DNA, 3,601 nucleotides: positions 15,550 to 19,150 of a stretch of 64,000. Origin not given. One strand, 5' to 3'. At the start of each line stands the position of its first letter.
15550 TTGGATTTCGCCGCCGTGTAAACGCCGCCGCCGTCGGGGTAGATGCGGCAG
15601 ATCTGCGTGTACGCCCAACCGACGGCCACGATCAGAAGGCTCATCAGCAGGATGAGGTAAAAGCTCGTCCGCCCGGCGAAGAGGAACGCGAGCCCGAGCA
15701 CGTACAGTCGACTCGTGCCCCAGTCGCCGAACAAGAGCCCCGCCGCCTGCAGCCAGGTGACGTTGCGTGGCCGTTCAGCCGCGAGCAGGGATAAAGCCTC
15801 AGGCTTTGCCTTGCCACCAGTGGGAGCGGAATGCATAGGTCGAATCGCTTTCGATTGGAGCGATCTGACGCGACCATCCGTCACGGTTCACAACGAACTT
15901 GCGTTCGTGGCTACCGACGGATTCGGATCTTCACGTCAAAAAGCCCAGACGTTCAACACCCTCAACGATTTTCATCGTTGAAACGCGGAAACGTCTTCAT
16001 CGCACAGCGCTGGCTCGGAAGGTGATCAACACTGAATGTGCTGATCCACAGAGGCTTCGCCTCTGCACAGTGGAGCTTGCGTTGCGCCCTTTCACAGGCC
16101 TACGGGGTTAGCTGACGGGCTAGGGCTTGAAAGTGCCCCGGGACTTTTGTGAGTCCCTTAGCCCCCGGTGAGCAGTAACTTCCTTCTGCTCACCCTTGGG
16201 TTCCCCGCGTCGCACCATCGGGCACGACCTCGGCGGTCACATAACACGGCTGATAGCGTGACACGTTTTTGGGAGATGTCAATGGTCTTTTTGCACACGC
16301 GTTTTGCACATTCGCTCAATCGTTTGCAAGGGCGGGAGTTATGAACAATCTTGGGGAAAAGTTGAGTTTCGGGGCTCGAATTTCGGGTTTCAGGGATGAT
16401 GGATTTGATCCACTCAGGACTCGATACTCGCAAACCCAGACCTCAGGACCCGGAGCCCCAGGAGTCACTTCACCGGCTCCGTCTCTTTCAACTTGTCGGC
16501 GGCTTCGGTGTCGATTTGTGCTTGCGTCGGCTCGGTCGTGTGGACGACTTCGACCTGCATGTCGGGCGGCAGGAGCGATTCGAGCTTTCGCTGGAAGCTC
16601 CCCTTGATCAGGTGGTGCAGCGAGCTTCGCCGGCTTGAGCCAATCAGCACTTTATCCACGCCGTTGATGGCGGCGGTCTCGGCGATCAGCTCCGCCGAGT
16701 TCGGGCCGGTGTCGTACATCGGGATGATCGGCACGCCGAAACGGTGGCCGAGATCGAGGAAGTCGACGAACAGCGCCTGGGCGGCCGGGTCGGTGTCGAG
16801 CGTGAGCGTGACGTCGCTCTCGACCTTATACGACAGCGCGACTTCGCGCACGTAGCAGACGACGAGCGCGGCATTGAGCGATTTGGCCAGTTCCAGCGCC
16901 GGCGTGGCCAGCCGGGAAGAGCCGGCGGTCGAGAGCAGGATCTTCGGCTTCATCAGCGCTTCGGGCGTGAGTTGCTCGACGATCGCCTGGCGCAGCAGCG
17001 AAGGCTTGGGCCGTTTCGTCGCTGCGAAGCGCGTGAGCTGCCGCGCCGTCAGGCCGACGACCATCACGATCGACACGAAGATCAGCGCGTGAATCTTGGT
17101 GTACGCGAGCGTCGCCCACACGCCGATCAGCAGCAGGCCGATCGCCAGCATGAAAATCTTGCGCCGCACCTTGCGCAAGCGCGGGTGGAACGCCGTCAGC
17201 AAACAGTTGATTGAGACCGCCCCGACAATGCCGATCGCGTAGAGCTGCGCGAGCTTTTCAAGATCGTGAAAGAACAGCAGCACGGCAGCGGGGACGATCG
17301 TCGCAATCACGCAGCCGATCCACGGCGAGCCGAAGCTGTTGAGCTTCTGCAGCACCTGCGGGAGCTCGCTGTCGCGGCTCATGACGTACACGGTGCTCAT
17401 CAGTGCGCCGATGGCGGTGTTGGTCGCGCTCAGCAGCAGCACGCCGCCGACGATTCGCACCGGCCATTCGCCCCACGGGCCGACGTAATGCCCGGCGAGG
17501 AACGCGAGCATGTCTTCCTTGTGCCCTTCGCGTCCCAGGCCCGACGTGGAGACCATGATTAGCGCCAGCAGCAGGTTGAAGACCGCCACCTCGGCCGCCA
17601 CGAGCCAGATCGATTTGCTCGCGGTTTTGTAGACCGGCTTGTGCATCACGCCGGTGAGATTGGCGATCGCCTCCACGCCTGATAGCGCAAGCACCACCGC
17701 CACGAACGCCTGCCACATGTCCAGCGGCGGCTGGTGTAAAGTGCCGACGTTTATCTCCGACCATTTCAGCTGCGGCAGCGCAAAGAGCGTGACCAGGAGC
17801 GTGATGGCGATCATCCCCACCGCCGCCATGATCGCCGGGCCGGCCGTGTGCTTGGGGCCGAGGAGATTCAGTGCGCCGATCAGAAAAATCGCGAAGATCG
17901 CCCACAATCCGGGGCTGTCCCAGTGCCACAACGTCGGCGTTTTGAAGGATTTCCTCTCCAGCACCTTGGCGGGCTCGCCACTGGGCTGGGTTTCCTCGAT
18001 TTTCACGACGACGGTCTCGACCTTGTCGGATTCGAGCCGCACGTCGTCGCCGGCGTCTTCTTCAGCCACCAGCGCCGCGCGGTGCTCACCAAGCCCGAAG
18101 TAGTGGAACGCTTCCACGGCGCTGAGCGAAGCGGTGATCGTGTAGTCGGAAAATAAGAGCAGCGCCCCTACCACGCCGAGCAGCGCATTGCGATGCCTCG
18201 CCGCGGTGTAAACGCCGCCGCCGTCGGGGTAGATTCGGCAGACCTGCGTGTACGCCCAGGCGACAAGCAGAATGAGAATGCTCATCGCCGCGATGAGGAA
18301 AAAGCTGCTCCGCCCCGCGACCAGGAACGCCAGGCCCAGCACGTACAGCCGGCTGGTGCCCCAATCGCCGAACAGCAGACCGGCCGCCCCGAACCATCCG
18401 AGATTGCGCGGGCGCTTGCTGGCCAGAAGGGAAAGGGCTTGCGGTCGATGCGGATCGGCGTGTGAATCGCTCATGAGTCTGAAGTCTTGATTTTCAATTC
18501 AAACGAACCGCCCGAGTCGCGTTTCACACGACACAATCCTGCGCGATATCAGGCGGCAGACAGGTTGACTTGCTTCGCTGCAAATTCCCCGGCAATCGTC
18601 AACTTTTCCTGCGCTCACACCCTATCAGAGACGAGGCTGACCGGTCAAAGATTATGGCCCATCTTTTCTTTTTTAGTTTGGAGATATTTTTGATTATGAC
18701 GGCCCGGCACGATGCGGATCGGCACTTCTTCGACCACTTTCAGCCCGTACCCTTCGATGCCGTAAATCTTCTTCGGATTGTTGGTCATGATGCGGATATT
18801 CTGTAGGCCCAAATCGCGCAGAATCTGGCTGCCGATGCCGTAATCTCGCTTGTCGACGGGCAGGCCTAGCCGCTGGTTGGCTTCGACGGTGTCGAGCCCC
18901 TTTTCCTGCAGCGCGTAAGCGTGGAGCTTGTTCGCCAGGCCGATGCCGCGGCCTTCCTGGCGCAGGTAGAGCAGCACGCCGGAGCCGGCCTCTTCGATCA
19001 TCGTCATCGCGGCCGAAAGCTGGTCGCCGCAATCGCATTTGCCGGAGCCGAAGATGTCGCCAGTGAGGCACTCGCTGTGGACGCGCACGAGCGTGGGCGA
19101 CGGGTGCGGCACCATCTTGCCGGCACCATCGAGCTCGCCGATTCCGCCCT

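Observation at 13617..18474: Tandem paralogous KUP/APC-like transporter-Usp fusions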

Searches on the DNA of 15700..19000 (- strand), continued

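Call 50: search_rna_families(sources=[L048, L049, L050, L051, L052, L053, L054, L055, L056, L057, L058, L059, L060, L061, L062, L063, L064, L065], threshold=gathering)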
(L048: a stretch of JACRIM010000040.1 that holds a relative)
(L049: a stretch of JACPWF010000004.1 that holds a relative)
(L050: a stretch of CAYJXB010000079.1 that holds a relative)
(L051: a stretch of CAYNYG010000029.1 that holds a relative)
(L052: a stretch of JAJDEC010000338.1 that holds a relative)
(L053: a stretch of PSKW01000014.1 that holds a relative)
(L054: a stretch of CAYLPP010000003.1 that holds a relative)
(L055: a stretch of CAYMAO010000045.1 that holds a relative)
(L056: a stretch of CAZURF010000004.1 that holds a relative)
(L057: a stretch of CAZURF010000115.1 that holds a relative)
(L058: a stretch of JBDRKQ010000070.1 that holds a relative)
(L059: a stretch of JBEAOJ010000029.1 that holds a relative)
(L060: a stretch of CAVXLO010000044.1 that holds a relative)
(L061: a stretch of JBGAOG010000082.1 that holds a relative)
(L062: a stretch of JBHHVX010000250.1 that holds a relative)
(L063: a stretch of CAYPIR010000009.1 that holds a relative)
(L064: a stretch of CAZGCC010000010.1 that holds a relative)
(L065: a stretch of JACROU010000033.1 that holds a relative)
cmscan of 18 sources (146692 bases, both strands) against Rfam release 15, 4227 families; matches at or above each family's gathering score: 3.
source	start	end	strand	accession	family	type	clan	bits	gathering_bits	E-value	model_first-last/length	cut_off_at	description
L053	3763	3907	+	RF00379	c-di-AMP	Cis-reg; riboswitch;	-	84.1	38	9.5e-18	1-134/134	no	c-di-AMP riboswitch aptamer (ydaO/yuaA leader)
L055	3749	3896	+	RF00379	c-di-AMP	Cis-reg; riboswitch;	-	72.9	38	1.2e-14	1-134/134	no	c-di-AMP riboswitch aptamer (ydaO/yuaA leader)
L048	8446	8519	-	RF00005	tRNA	Gene; tRNA;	CL00001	69.9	29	7.7e-13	1-71/71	no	tRNA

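Call 67: search_rna_families(sources=[L066, L067, L068, L069, L070, L071, L072, L073, L074, L075, L076, L077, L078, L079, L080], threshold=gathering)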
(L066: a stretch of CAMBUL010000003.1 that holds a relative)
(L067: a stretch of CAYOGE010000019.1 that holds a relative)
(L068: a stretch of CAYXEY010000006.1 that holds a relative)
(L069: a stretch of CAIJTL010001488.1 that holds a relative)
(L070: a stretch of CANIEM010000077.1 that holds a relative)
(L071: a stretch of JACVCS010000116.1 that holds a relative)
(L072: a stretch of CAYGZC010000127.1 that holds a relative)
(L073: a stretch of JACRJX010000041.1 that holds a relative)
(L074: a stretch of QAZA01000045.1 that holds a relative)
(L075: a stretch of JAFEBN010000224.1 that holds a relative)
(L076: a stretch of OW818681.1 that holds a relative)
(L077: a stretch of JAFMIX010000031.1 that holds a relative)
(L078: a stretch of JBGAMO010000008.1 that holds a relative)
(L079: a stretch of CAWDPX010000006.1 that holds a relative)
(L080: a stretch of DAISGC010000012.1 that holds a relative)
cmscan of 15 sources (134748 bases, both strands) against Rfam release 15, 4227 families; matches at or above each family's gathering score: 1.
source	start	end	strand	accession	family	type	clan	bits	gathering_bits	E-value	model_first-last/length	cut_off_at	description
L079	3766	3925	+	RF00379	c-di-AMP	Cis-reg; riboswitch;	-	42.6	38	3e-06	1-134/134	no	c-di-AMP riboswitch aptamer (ydaO/yuaA leader)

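Call 68: search_rna_families(sources=[L020, L021, L022, L023, L024, L025, L026, L027, L028, L029, L030], threshold=gathering)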
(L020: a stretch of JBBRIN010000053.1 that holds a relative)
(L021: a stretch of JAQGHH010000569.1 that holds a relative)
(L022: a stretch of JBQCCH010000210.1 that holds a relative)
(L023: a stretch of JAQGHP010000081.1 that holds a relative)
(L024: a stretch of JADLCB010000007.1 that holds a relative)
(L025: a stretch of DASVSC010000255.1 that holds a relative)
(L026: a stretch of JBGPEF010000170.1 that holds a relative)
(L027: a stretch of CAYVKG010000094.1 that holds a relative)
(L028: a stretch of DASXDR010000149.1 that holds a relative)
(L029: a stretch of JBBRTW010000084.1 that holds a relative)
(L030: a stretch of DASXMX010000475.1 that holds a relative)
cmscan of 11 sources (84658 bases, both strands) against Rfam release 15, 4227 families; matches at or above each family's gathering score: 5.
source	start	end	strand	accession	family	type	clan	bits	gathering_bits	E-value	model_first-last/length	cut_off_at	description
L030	5476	5633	+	RF00379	c-di-AMP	Cis-reg; riboswitch;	-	64.7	38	1.4e-12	1-134/134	no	c-di-AMP riboswitch aptamer (ydaO/yuaA leader)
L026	3027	3190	+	RF00379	c-di-AMP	Cis-reg; riboswitch;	-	62.2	38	6.7e-12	1-134/134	no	c-di-AMP riboswitch aptamer (ydaO/yuaA leader)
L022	2636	2797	+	RF00379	c-di-AMP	Cis-reg; riboswitch;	-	58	38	9.6e-11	1-134/134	no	c-di-AMP riboswitch aptamer (ydaO/yuaA leader)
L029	3338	3501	+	RF00379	c-di-AMP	Cis-reg; riboswitch;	-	52.4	38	3.6e-09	1-134/134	no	c-di-AMP riboswitch aptamer (ydaO/yuaA leader)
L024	3677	3866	+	RF00379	c-di-AMP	Cis-reg; riboswitch;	-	48.9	38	3.3e-08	1-134/134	no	c-di-AMP riboswitch aptamer (ydaO/yuaA leader)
